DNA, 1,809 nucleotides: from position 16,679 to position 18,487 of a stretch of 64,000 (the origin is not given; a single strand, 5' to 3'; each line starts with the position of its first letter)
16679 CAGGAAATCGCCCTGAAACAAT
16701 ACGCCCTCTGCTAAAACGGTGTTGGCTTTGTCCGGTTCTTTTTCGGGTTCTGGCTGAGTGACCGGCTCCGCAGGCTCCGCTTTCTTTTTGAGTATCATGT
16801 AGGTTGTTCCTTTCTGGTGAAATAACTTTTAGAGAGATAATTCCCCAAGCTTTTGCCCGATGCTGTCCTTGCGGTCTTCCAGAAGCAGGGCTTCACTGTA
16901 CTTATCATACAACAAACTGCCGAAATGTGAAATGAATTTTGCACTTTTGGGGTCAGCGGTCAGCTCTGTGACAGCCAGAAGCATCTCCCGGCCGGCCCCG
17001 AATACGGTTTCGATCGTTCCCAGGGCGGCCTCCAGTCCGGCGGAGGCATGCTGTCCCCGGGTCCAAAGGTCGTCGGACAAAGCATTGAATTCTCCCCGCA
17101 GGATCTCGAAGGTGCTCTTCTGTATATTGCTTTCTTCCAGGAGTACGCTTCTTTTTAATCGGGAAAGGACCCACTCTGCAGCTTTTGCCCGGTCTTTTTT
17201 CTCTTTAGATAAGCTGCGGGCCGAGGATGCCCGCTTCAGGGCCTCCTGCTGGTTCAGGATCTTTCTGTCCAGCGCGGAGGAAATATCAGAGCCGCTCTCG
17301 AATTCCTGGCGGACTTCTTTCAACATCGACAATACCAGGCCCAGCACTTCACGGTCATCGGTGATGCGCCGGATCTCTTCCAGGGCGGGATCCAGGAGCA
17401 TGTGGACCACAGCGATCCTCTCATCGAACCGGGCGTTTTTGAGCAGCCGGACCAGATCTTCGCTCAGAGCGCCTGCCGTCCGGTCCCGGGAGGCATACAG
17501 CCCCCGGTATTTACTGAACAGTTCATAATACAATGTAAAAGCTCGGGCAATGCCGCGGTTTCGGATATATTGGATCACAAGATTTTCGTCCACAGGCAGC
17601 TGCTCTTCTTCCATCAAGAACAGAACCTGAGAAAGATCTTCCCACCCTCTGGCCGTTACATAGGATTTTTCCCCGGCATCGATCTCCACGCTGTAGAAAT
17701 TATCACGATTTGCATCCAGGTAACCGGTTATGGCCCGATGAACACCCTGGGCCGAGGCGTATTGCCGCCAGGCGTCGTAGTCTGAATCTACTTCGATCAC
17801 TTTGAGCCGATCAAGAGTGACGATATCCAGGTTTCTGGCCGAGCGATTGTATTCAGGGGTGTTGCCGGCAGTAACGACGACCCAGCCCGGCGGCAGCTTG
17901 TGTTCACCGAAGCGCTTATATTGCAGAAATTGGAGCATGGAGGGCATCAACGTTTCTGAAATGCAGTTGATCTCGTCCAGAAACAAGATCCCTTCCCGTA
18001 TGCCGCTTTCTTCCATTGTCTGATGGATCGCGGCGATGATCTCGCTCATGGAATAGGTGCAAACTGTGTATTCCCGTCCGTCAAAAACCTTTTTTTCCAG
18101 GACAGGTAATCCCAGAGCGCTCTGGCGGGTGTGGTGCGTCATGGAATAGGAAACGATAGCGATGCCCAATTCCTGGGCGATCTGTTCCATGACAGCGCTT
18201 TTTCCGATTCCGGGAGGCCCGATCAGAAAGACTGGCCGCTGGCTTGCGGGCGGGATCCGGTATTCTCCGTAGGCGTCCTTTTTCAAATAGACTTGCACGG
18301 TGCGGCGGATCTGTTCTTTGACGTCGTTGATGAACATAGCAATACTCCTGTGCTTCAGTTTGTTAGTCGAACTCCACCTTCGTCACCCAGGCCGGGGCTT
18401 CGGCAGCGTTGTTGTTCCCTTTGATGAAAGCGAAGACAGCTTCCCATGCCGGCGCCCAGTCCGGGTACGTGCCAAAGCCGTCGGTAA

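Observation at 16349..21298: Bactofilin-flanked AAA+ / vWA-DUF2201 / cytoplasmic LRR operon: candidate uncharacterised system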

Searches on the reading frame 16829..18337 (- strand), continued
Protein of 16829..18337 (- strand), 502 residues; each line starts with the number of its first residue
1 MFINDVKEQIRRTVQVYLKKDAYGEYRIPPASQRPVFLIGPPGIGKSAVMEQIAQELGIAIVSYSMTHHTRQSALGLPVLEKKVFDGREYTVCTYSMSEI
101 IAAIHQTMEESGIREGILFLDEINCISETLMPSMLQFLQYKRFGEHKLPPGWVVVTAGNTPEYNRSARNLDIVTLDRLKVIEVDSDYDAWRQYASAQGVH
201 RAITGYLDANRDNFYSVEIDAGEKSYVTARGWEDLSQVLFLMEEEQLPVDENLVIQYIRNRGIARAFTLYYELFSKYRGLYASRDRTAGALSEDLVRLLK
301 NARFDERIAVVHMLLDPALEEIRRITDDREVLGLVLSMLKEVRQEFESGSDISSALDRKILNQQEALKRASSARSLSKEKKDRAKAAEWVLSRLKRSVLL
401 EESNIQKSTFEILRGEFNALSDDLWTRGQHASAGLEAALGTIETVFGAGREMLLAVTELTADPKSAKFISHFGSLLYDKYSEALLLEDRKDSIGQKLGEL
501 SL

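Call 67: search_protein_families(library=pfam, proteins=[L087:1-1659:+, L087:1848-3392:+, L087:3389-4147:+, L087:4264-4773:+, L087:5849-7207:+, L087:7382-8233:+, L087:8311-9591:+, L087:9611-10483:+, L087:10497-11921:+, L087:13604-14644:+], max_evalue=0.001)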
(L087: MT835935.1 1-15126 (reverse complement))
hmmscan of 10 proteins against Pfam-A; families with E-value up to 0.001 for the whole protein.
L087:1-1659:+ (552 aa): 1 family
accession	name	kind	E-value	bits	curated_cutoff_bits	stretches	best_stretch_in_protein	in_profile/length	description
PF16962.11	ABC_export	-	7.9e-159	530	29.7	1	1-550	1-529/531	Putative ABC exporter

L087:1848-3392:+ (514 aa): 3 families
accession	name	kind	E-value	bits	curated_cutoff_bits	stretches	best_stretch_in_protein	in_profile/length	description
PF12836.13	HHH_3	-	2.3e-05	24.9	27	1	408-437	6-35/65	Helix-hairpin-helix motif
PF04055.27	Radical_SAM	-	4.4e-05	24.1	29.5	1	66-194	2-130/166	Radical SAM superfamily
PF13353.11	Fer4_12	-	0.00092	20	22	0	65-126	9-71/137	4Fe-4S single cluster domain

L087:3389-4147:+ (252 aa): 1 family
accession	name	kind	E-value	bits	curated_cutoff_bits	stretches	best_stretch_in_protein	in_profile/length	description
PF13566.11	DUF4130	-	5.4e-46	156.7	27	1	92-250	2-146/146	Domain of unknown function (DUF4130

L087:4264-4773:+ (169 aa): 2 families
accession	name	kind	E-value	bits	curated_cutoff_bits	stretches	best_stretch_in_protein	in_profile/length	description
PF00293.34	NUDIX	-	6.7e-19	68.7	21.1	1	32-152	2-120/134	NUDIX domain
PF14815.12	NUDIX_4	-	8.2e-08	32.5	35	1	37-150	2-100/113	NUDIX domain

L087:5849-7207:+ (452 aa): 2 families
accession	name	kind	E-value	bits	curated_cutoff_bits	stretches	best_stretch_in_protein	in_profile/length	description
PF02127.20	Peptidase_M18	-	1.6e-109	367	24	1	36-451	2-432/432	Aminopeptidase I zinc metalloprotease (M18)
PF05343.19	Peptidase_M42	-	1.6e-10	41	23.2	1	331-443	185-289/292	M42 glutamyl aminopeptidase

L087:7382-8233:+ (283 aa): 1 family
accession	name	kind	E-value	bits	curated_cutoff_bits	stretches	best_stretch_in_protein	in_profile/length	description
PF02645.21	DegV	-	1.6e-59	202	27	1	7-277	3-271/280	Uncharacterised protein, DegV family COG1307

L087:8311-9591:+ (426 aa): 2 families
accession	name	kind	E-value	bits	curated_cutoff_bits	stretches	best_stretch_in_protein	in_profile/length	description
PF02875.26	Mur_ligase_C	-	1e-15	59.1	28.4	1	296-398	1-109/127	Mur ligase, glutamate ligase domain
PF08245.18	Mur_ligase_M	-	2.3e-11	44.5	24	1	64-238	1-147/200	Mur ligase middle domain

L087:9611-10483:+ (290 aa): 1 family
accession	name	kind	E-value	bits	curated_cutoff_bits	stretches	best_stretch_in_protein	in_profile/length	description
PF13306.12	LRR_5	-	7.2e-14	52.2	27.7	1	36-102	22-87/127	BspA type Leucine rich repeat region (6 copies)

L087:10497-11921:+ (474 aa): 2 families
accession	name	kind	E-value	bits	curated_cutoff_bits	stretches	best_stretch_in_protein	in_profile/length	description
PF09967.15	DUF2201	-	2.3e-10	41.1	26.4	1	321-444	1-108/123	VWA-like domain (DUF2201)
PF13203.12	DUF2201_N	-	3.5e-09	37.1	23.2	1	29-255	20-211/271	Putative metallopeptidase domain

L087:13604-14644:+ (346 aa): 1 family
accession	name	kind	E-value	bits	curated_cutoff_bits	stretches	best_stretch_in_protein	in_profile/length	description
PF01063.24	Aminotran_4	-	1.8e-32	113.4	28.5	1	62-299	2-222/223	Amino-transferase class IV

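Call 76: search_protein_families(library=phrogs, proteins=[window:16829-18337:-], max_evalue=0.001)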
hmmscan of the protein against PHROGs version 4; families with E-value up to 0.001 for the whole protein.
window:16829-18337:- (502 aa): 5 families
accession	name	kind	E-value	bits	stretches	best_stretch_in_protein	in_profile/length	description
phrog_1297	-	other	6.2e-41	141.6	1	32-274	24-262/356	ATPase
phrog_16335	-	other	1.1e-07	32.4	1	36-188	29-172/267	ATPase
phrog_249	-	moron, auxiliary metabolic gene and host takeover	5.8e-07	30.2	1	32-184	126-276/380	porphyrin biosynthesis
phrog_3757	-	unknown function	0.00011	22.7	0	5-61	100-154/367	-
phrog_21479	-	unknown function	0.00029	21.8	1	37-64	30-57/68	-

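Call 87: list_cluster_members(proteins=[P0146, P0151, P0177, P0182, P0206, P0180, P0139, P0224, P0121, P0128])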
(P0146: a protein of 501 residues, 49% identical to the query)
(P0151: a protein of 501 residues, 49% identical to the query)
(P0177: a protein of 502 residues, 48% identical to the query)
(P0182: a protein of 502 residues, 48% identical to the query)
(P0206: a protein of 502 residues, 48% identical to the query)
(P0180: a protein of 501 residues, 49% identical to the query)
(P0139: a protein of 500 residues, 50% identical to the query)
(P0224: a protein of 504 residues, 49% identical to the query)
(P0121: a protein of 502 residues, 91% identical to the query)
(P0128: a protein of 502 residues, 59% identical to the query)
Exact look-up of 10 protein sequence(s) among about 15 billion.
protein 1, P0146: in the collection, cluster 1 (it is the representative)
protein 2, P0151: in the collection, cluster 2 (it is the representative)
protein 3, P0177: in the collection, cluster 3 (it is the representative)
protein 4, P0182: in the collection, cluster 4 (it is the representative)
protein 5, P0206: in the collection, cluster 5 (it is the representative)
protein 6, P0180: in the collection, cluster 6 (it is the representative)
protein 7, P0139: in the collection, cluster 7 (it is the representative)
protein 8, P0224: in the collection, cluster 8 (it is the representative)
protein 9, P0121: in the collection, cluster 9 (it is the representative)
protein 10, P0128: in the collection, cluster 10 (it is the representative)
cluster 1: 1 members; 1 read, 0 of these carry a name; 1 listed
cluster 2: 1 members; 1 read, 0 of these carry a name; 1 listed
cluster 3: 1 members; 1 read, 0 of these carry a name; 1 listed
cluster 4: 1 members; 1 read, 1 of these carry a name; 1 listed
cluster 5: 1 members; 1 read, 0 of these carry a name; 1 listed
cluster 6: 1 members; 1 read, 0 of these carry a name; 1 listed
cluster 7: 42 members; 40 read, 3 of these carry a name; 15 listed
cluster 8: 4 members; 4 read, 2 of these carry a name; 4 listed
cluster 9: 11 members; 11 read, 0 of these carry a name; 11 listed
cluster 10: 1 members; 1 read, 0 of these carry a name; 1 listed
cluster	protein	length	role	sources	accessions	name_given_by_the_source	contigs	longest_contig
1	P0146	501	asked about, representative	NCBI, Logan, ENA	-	-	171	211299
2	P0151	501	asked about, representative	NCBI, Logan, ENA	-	-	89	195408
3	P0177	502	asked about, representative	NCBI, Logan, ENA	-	-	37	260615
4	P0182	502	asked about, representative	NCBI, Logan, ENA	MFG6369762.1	MAG: AAA family ATPase [Lachnospiraceae bacterium]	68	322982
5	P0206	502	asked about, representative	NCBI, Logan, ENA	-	-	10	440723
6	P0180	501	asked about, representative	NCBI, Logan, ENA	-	-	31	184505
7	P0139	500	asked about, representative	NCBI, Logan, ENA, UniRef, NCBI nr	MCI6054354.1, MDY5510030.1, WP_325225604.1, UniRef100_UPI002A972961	ATP-binding protein [Dysosmobacter sp.] | ATP-binding protein n=1 Tax=Dysosmobacter sp. TaxID=2591382 RepID=UPI002A972961 | MoxR family ATPase [Dysosmobacter sp.]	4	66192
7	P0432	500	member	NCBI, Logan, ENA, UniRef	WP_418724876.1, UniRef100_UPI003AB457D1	ATP-binding protein [Dysosmobacter sp.] | ATP-binding protein n=1 Tax=Dysosmobacter sp. TaxID=2591382 RepID=UPI003AB457D1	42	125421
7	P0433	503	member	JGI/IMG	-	hypothetical protein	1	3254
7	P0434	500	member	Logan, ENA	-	-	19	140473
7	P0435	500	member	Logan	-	-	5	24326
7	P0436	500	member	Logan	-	-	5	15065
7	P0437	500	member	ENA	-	-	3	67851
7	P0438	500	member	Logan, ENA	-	-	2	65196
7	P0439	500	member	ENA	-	-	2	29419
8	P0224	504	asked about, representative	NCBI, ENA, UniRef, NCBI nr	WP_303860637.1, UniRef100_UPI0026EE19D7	ATP-binding protein [Alkalibaculum bacchi] | ATP-binding protein n=1 Tax=Alkalibaculum bacchi TaxID=645887 RepID=UPI0026EE19D7 | AAA family ATPase [Alkalibaculum bacchi]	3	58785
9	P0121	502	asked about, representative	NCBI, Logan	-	-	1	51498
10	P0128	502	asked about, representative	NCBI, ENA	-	-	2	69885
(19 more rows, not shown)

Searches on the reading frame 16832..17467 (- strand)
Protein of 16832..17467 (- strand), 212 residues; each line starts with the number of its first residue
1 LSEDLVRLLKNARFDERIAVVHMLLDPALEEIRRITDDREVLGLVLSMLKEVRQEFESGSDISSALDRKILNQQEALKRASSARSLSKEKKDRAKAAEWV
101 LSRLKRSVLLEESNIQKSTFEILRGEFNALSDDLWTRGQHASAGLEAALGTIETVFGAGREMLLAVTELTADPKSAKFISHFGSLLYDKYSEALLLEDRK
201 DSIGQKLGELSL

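Call 86: search_protein_representatives(protein=window:16832-17467:-)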
Query: 212 residues. Proteins with E-value up to 0.001 (for the whole library): 397; up to 1e-10: 72; up to 1e-30: 0. The best 150 are listed.
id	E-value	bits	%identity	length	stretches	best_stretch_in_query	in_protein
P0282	1.8e-18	83.3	31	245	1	3-211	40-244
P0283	2.0e-18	83.1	33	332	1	3-203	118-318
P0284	1.5e-16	77.0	43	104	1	117-207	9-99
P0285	2.6e-16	76.2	29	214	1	2-211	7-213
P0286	2.8e-16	76.2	32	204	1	11-208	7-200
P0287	4.3e-16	75.5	33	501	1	5-209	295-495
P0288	6.8e-16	74.9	30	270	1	10-207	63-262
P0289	7.3e-16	74.8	32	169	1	47-210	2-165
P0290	9.3e-16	74.4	30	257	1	2-212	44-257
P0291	1.1e-15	74.1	31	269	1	7-210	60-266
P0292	2.2e-15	73.2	29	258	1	4-210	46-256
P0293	3.7e-15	72.5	34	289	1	8-210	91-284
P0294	1.1e-14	71.0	29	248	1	9-207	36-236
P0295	1.3e-14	70.7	27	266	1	4-210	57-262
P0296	1.3e-14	70.7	29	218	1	8-212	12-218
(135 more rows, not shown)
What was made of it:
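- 16829..18337 (-): MoxR-like AAA+ ATPase of 502 aa. The AAA+ module covers residues about 1-290, with Walker A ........, Walker B D121-E122, N159, R177 and R230. A family-specific helical tail covers about 291-502 and ends ...GELSL-COOH. The tail always lies at the C-terminus of proteins of about 500 aa (call 86).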
